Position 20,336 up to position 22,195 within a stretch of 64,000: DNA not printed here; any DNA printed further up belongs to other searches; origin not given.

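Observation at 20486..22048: SGNH fold split by an inserted TPR array (first paralog)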

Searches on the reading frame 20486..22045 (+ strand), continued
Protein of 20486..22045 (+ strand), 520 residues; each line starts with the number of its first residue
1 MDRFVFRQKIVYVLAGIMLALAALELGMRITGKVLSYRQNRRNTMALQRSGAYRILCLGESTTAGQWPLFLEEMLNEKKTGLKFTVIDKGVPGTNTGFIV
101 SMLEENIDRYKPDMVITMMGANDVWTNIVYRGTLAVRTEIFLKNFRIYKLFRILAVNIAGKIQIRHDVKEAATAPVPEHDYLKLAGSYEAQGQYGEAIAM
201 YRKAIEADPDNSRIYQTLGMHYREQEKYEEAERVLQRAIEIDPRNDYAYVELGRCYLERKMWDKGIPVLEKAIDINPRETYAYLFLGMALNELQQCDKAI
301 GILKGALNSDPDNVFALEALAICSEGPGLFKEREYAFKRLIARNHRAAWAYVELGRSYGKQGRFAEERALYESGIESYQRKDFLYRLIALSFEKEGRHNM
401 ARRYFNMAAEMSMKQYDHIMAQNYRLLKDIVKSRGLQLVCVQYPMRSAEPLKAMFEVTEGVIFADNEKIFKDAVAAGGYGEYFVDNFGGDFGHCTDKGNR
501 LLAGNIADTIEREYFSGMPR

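Call 21: predict_structure(alignment_id=A2)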
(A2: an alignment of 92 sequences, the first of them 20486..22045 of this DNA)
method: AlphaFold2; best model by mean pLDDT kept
length: 520 residues; sequences in the alignment: 92
mean_pLDDT: 85.5   pTM: 0.69
mean pLDDT of the five models: 85.5, 84.5, 83.9, 83.7, 80.6
residues with pLDDT >= 90: 299; 70-90: 152; 50-70: 35; < 50: 34
segments of 3 or more residues with pLDDT < 50: 126-144, 160-173
pLDDT, mean of each block of 10 residues (from residue 1): 68 86 79 74 81 94 93 94 94 86 91 95 53 38 56 57 43 63 87 84 96 97 90 98 98 97 98 95 95 94 94 92 88 95 84 93 96 85 90 92 89 73 93 97 90 87 95 89 79 92 97 81
secondary structure, 60 per line:
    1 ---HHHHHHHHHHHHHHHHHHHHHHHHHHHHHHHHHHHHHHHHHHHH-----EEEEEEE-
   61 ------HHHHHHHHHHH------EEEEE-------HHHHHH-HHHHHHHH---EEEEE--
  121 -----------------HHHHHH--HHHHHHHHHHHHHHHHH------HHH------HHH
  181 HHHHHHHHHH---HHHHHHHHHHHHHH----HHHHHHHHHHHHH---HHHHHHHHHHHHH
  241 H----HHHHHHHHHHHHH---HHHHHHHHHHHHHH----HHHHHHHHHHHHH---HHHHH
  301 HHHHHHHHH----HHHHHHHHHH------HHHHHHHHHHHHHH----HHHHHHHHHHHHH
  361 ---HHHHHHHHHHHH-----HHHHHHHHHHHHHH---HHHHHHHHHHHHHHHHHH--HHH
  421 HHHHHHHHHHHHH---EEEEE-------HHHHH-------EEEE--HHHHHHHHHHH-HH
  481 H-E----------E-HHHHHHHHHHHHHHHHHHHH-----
elements in order: H4-47 E53-59 H67-77 E84-88 H96-101 H103-110 E114-118 H138-143 H146-162 H178-190 H194-207 H212-224 H228-241 H246-258 H262-275 H280-292 H296-309 H314-323 H330-343 H348-360 H364-375 H381-394 H398-415 H418-433 E437-441 H449-453 E461-464 H467-477 H496-515

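Call 24: fold_search(model_id=the predicted structure, library=pdb)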
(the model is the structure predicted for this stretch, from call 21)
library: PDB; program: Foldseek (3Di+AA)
matches with E <= 10: 1550; with E <= 0.001: 499
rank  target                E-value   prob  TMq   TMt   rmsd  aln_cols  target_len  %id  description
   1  9qhb                  1.0e-11  1.00  0.38  0.67   8.0       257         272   28  Crystal structure of 16-repeat CTPR protein with eliminated coordination sites (released 2025-10-22)
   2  8chy                  1.8e-11  1.00  0.37  0.64   9.0       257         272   29  Crystal structure of an 8-repeat consensus TPR superhelix with Zinc. (released 2024-02-21)
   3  9qhc_B                6.8e-11  1.00  0.38  0.67   9.3       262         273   28  Crystal structure of 8-repeat CTPR protein with eliminated coordination sites (released 2025-10-22)
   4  9qhc_A                2.1e-10  1.00  0.38  0.66   8.9       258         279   28  Crystal structure of 8-repeat CTPR protein with eliminated coordination sites (released 2025-10-22)
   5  1w3b_A                1.2e-09  1.00  0.40  0.52  13.7       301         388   22  The superhelical TPR domain of O-linked GlcNAc transferase reveals structural similarities to importin alpha. (released 2004-09-09)
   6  6eou                  2.1e-09  1.00  0.41  0.59  11.2       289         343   21  O-GlcNAc transferase TPR domain with the intellectual disability associated mutation L254F (released 2018-05-09)
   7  1w3b_B                2.2e-09  1.00  0.40  0.55  15.3       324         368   19  The superhelical TPR domain of O-linked GlcNAc transferase reveals structural similarities to importin alpha. (released 2004-09-09)
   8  7y4i_A                9.7e-09  1.00  0.32  0.22  18.3       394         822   16  Crystal structure of SPINDLY in complex with GDP (released 2022-12-07)
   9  7y4i_B                1.1e-08  1.00  0.33  0.22  15.2       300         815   18  Crystal structure of SPINDLY in complex with GDP (released 2022-12-07)
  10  8dth_B                2.0e-08  1.00  0.33  0.26  20.2       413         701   15  Cryo-EM structure of Arabidopsis SPY alternative conformation 2 (released 2023-03-08)
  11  7yea_A                3.0e-08  1.00  0.39  0.21  19.6       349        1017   22  Human O-GlcNAc transferase Dimer (released 2023-07-12)
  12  7ntf_A                3.2e-08  1.00  0.38  0.23  12.8       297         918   22  Cryo-EM structure of unliganded O-GlcNAc transferase (released 2021-11-17)
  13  9rtt_Q                3.2e-08  1.00  0.35  0.22  13.7       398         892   16  Activated Elongation Complex with IWS1 and ELOF1 (released 2025-09-03)
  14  8dtf_A                3.5e-08  1.00  0.33  0.23  15.3       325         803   17  Cryo-EM structure of the full length Arabidopsis SPY with complete TPRs (released 2023-03-08)
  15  7ntf_B                3.8e-08  1.00  0.38  0.25  23.4       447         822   14  Cryo-EM structure of unliganded O-GlcNAc transferase (released 2021-11-17)
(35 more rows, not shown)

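Call 29: search_protein_families(library=ncbifam, proteins=[window:20486-22045:+], max_evalue=0.001)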
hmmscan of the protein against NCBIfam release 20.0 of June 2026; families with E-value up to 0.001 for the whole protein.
window:20486-22045:+ (520 aa): 29 families (the best 25 are shown)
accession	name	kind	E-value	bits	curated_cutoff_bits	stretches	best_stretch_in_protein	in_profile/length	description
NF040959.1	MamA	equivalog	4.3e-28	98.2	200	2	181-339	40-198/204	magnetosome protein MamA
TIGR02521.1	type_IV_pilW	equivalog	1.5e-21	77.1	154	2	181-245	34-98/234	type IV pilus biogenesis/stability protein PilW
TIGR02917.1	PEP_TPR_lipo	equivalog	4.1e-21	74.6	312.2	2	182-320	537-675/899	XrtA/PEP-CTERM system TPR-repeat protein PrsT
TIGR02552.1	LcrH_SycD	equivalog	5.7e-11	42.3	104.8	2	182-246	56-120/136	SycD/LcrH family type III secretion system chaperone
NF033762.1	social_mot_Tgl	equivalog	6e-11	42.2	225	1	186-371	39-227/252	social motility TPR repeat lipoprotein Tgl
NF008757.0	PRK11788.1-5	equivalog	6.8e-11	41.9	363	1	168-316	170-318/388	lipopolysaccharide assembly protein LapB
NF008391.2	PRK11189.1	equivalog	4e-10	39.7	250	1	200-253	87-140/297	lipoprotein NlpI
TIGR00540.1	TPR_hemY_coli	hypoth_equivalog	4.3e-10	38.9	142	1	195-254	309-367/385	heme biosynthesis-associated TPR protein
NF047371.1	FlcA_CTERM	equivalog_domain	6.2e-10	38.2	300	1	178-258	155-237/646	periplasmic flagellar collar protein FlcA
NF033920.0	C39_PA2778_fam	equivalog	1.2e-09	37.9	150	1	176-276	154-254/255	PA2778 family cysteine peptidase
NF033758.1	gliding_GltE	equivalog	1.8e-09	37.1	225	1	189-371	131-313/411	adventurous gliding motility TPR repeat lipoprotein GltE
TIGR00990.1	3a0801s09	subfamily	3.5e-08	32.5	757.25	1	175-254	362-441/615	mitochondrial import receptor subunit TOM70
NF047558.1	TPR_END_plus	domain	1.3e-07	31.4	32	0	183-210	4-31/56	TPR end-of-group domain-containing protein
TIGR04510.1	mod_pep_cyc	subfamily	1.7e-07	30.1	400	1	217-407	403-593/814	putative peptide modification system cyclase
TIGR03939.1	PGA_TPR_OMP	equivalog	4.3e-07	28.5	366.65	1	172-294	80-202/800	poly-beta-1,6 N-acetyl-D-glucosamine export porin PgaA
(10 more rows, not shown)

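Call 34: find_related_loci(query=A1, collection=genome_contigs, flank=8000)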
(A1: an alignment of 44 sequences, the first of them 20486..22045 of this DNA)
Query A1 (520 aa) in genome_contigs; peptide patterns used: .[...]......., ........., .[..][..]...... (x = any residue, [..] = any of these).
600 stretches matched a pattern (row limit reached: there are more); 550 encode a relative of the query (tblastn E <= 1e-3); the best 80 are kept; 77 distinct loci.
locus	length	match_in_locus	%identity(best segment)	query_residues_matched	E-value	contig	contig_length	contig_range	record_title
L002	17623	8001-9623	40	6-516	2e-120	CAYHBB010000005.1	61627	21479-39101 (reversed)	MAG TPA_asm: uncultured Planctomycetales bacterium isolate ERP119294_co2_534 genome assembly, contig: k141_4928140, whol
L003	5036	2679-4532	37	3-516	2e-116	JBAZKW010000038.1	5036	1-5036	MAG: Candidatus Margulisiibacteriota bacterium isolate SO_2017_LW4_153 scaffold_32821_c1_LW137-91_2017, whole genome sho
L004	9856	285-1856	40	7-512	3e-115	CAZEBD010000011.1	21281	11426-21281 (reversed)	MAG TPA_asm: uncultured Planctomycetales bacterium isolate SRP192927_co7_238 genome assembly, contig: NODE_4351_length_2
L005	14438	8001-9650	39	39-520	1e-113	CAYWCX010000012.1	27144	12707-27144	MAG TPA_asm: uncultured Planctomycetales bacterium isolate SRP098346_co1_343 genome assembly, contig: NODE_1360_length_2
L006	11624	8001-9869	37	1-516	6e-113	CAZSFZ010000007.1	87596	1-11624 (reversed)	MAG TPA_asm: uncultured bacterium isolate binchicken_co117_453 genome assembly, contig: NODE_448_length_87596_cov_27.022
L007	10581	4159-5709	40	1-515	2e-112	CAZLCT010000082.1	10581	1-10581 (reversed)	MAG TPA_asm: uncultured bacterium isolate binchicken_co256_57 genome assembly, contig: NODE_16689_length_10581_cov_5.758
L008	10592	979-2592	38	6-519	6e-111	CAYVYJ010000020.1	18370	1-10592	MAG TPA_asm: uncultured Planctomycetia bacterium isolate SRP167671_co1_67 genome assembly, contig: NODE_3522_length_1837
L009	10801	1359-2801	40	1-515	5e-110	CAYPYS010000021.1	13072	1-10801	MAG TPA_asm: uncultured Planctomycetia bacterium isolate binchicken_co65_28 genome assembly, contig: NODE_19016_length_1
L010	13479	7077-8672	39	6-515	4e-117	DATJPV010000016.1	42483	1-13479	MAG TPA_asm: Patescibacteria group bacterium isolate SMAG_U14922 k141_2054817, whole genome shotgun sequence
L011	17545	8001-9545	38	3-515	3e-108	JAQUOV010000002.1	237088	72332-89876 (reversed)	MAG: Candidatus Omnitrophota bacterium isolate STD1_209 NODE_89_length_237088_cov_10.788978_Sandtown_D1, whole genome sh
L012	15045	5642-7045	39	8-513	3e-106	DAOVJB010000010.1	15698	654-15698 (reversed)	MAG TPA_asm: Elusimicrobiota bacterium isolate CSMAG_1382 CSMAG_1382_k141_1880397_length_15698_cov_21.8531, whole genome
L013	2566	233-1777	37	5-510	2e-110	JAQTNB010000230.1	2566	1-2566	MAG: Candidatus Omnitrophota bacterium isolate STA_54 NODE_143488_length_2566_cov_2.173432_Sandtown_A, whole genome shot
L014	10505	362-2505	39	6-515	6e-106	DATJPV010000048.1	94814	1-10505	MAG TPA_asm: Patescibacteria group bacterium isolate SMAG_U14922 k141_3240974, whole genome shotgun sequence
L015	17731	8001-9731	36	6-516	6e-106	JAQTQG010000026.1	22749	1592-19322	MAG: Candidatus Omnitrophota bacterium isolate STB_134 NODE_5015_length_22749_cov_5.664486_Sandtown_B, whole genome shot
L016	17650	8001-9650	37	4-515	7e-106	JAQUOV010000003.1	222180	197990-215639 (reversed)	MAG: Candidatus Omnitrophota bacterium isolate STD1_209 NODE_102_length_222180_cov_10.226419_Sandtown_D1, whole genome s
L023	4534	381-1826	37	3-520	3e-103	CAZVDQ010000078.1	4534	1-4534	MAG TPA_asm: uncultured Mariniplasma sp. isolate binchicken_co181_473 genome assembly, contig: NODE_44465_length_4534_co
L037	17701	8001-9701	33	8-515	1e-99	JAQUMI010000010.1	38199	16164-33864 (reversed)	MAG: Candidatus Omnitrophota bacterium isolate STD1_150 NODE_2091_length_38199_cov_6.333342_Sandtown_D1, whole genome sh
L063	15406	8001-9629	34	6-510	1e-92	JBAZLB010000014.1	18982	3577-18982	MAG: Candidatus Omnitrophota bacterium isolate SO_2017_LW4_158 scaffold_5732_c1_LW137-91_2017, whole genome shotgun sequ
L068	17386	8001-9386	36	29-510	2e-91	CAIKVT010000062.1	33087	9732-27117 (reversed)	MAG: uncultured Elusimicrobia bacterium isolate MJ-time_bin-0941 genome assembly, contig: bin-0941:62/84, whole genome s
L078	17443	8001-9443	33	8-516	2e-88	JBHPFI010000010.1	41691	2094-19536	Candidatus Omnitrophota bacterium isolate SAG AM-311-J02 NODE_10_length_41691_cov_29.992891, whole genome shotgun sequen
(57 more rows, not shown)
